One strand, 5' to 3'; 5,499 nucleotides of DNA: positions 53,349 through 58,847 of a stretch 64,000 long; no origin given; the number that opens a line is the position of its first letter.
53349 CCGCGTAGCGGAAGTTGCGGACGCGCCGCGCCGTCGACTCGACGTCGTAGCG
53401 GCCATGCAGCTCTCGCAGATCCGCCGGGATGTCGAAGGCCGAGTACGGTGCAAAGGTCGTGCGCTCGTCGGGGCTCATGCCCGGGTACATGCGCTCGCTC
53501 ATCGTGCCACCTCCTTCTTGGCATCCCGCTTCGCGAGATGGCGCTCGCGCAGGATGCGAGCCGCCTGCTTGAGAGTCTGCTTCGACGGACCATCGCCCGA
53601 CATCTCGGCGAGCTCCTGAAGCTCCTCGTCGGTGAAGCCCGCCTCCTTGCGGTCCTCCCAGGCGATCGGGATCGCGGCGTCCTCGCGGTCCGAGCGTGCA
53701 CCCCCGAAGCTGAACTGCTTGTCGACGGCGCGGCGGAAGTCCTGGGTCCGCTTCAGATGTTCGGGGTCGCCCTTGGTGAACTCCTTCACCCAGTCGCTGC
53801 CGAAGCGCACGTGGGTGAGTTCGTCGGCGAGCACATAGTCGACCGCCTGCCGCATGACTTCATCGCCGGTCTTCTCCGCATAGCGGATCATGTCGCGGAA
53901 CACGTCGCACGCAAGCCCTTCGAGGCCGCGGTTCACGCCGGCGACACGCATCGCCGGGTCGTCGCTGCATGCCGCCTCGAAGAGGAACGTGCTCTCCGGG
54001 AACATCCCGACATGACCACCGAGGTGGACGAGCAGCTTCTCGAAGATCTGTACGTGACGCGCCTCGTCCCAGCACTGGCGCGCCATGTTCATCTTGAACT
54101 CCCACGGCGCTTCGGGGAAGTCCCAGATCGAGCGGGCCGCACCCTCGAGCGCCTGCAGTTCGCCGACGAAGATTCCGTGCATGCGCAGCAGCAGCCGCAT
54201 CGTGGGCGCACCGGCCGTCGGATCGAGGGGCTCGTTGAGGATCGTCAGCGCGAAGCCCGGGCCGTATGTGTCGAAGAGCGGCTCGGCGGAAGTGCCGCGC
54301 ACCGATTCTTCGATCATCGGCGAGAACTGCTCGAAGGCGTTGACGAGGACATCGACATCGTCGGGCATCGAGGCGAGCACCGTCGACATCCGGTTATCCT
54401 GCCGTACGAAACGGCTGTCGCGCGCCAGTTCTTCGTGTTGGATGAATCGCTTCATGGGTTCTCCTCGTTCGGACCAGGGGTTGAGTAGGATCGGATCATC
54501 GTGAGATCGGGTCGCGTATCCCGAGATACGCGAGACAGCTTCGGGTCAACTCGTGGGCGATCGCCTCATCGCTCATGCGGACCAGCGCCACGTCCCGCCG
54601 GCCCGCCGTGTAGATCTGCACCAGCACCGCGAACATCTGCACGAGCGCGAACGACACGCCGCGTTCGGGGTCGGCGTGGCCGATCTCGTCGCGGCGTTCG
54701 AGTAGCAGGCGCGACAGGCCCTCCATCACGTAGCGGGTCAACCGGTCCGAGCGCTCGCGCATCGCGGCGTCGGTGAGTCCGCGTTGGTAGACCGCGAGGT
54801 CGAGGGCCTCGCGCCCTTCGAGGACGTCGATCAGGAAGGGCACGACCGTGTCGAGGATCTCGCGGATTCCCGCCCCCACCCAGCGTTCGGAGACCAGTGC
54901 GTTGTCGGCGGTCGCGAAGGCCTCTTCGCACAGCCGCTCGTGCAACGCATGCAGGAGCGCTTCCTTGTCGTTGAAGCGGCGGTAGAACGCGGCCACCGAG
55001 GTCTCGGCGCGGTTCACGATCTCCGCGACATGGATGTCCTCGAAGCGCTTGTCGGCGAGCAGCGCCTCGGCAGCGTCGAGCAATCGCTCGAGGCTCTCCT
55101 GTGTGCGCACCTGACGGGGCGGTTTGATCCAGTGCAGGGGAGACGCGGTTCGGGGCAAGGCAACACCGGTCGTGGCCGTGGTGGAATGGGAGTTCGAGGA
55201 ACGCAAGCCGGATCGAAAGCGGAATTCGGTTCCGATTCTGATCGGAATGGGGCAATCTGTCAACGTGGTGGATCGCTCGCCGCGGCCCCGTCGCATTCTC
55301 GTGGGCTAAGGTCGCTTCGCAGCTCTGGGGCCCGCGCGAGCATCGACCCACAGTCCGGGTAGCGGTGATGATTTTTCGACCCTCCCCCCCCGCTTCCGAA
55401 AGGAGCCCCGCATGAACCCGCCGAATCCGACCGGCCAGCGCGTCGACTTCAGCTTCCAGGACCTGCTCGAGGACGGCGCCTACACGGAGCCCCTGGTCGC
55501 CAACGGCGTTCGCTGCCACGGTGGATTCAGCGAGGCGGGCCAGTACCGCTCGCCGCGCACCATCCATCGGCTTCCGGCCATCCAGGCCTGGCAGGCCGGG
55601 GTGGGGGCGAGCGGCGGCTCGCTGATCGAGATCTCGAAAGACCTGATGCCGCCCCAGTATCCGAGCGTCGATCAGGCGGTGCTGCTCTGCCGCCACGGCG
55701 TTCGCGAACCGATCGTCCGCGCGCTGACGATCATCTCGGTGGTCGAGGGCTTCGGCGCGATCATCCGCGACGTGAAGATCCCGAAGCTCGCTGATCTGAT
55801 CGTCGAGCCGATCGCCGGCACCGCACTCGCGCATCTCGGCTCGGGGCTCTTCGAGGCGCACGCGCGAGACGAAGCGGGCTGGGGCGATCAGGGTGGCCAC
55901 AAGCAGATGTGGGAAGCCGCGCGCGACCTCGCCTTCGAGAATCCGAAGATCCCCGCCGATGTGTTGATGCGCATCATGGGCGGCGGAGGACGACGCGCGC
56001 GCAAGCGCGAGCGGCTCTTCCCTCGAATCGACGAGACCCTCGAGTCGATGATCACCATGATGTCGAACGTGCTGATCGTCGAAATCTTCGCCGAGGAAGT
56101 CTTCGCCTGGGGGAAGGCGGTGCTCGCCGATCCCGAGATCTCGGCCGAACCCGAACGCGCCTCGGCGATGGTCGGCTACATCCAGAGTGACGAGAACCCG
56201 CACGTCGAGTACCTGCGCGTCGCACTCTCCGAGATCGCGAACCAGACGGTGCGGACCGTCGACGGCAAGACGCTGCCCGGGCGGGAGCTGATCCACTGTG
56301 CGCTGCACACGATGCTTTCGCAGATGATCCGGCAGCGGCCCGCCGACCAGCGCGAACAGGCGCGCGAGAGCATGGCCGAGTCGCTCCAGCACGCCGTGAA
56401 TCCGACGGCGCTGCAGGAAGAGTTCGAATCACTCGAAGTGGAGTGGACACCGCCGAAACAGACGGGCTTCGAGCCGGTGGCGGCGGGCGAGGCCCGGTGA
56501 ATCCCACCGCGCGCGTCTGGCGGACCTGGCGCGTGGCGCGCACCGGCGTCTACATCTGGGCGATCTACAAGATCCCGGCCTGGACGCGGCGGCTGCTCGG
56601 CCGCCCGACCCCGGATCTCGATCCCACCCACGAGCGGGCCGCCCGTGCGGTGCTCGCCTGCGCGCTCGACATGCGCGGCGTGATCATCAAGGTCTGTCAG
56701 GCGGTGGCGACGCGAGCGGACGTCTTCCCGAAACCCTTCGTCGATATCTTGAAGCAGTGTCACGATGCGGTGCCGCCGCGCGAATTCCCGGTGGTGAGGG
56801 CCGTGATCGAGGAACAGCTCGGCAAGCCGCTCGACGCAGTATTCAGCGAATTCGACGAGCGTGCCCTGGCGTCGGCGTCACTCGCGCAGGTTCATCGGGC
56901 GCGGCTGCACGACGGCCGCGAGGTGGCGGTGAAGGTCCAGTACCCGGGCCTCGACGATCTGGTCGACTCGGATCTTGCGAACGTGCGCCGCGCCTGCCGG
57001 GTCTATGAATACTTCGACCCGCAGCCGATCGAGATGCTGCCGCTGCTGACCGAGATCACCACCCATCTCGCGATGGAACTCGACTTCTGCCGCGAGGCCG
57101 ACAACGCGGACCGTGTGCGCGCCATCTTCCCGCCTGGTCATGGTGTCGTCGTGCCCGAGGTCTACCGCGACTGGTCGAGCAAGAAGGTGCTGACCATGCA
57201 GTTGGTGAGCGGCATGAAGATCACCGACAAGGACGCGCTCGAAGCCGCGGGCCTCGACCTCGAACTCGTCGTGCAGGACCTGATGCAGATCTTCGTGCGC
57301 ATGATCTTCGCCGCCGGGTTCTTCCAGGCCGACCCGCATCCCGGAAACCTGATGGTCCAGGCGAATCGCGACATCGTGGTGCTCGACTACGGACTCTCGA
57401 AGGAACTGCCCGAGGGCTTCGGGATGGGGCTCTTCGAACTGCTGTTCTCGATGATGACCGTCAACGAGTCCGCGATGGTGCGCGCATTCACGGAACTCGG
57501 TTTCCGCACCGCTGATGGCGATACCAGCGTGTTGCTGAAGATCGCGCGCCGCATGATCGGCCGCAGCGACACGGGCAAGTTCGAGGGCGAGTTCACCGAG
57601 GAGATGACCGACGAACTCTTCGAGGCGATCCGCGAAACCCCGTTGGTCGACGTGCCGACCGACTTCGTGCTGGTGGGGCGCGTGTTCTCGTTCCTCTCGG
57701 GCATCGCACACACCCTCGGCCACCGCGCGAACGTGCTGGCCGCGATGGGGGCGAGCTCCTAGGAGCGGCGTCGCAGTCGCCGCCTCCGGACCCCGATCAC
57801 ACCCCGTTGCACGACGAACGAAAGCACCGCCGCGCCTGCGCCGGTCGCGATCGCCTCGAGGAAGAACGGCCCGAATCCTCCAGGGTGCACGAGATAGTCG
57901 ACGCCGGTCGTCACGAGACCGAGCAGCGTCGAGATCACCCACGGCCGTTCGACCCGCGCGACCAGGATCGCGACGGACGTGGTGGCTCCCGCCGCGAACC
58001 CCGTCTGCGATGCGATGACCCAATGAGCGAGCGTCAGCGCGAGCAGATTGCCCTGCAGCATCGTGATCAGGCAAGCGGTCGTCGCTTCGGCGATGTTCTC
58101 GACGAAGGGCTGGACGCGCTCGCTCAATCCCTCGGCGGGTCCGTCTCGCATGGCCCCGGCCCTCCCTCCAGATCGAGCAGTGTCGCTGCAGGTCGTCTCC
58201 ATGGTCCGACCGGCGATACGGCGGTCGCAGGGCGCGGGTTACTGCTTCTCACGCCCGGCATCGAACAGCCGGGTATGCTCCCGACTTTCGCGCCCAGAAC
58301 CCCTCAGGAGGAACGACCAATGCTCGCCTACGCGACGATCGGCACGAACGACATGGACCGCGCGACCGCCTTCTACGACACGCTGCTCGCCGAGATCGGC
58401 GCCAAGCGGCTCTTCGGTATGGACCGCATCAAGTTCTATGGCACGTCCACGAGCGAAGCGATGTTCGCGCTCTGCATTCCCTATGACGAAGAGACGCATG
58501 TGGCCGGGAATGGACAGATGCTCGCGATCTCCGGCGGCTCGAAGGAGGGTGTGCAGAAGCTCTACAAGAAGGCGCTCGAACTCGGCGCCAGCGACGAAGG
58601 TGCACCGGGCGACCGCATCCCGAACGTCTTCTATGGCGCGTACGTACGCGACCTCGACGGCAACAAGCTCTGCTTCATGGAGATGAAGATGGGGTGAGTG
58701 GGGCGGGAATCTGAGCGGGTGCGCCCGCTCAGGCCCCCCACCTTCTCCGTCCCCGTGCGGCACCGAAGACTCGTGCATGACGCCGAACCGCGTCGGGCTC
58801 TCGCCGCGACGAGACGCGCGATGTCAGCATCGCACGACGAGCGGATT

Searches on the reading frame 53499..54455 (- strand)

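Call 7: search_protein_families(library=pfam, proteins=[window:53499-54455:-], max_evalue=0.01)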
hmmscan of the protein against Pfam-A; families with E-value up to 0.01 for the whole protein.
window:53499-54455:- (318 aa): 1 family
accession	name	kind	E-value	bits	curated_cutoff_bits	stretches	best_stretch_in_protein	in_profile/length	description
PF04305.20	DUF455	-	1.3e-26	94.1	34.3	1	92-280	67-247/247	Protein of unknown function (DUF455)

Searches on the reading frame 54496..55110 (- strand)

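Call 7: search_protein_families(library=pfam, proteins=[window:54496-55110:-], max_evalue=0.01)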
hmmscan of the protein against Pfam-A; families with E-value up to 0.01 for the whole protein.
window:54496-55110:- (204 aa): 3 families
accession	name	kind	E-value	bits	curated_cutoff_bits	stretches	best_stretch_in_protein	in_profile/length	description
PF00440.29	TetR_N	-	2.6e-11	43.6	24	1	10-56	1-47/47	Bacterial regulatory proteins, tetR family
PF07536.20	HWE_HK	-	0.0013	19.9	22.8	1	43-90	21-66/83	HWE histidine kinase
PF17918.6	TetR_C_15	-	0.0049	17.9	26.8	1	83-196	3-108/108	Tetracyclin repressor-like, C-terminal domain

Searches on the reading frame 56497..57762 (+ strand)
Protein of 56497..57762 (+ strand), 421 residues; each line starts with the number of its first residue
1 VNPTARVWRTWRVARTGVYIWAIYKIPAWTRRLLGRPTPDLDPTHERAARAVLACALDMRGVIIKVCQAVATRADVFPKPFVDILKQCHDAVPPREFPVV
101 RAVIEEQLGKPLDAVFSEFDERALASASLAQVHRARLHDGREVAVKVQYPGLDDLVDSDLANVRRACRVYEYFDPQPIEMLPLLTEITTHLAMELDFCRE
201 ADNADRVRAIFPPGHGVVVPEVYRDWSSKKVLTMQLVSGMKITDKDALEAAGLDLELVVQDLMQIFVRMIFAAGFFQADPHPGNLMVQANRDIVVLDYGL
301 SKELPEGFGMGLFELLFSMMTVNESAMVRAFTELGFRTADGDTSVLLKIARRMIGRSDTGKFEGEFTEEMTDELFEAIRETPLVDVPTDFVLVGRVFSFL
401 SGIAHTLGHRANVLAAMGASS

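Call 42: search_protein_families(library=pfam, proteins=[window:56497-57762:+], max_evalue=0.001)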
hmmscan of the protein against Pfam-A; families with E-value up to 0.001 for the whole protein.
window:56497-57762:+ (421 aa): 1 family
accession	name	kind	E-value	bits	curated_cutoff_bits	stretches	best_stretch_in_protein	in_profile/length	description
PF03109.22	ABC1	-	9.5e-74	248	22.9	1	88-329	2-242/244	ABC1 atypical kinase-like domain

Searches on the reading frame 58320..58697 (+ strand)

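Call 42: search_protein_families(library=pfam, proteins=[window:58320-58697:+], max_evalue=0.001)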
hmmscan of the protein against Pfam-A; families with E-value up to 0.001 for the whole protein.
window:58320-58697:+ (125 aa): 1 family
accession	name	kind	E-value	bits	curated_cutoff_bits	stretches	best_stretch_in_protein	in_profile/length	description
PF00903.31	Glyoxalase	-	9.4e-07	29.7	20.6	1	3-119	3-121/121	Glyoxalase/Bleomycin resistance protein/Dioxygenase superfamily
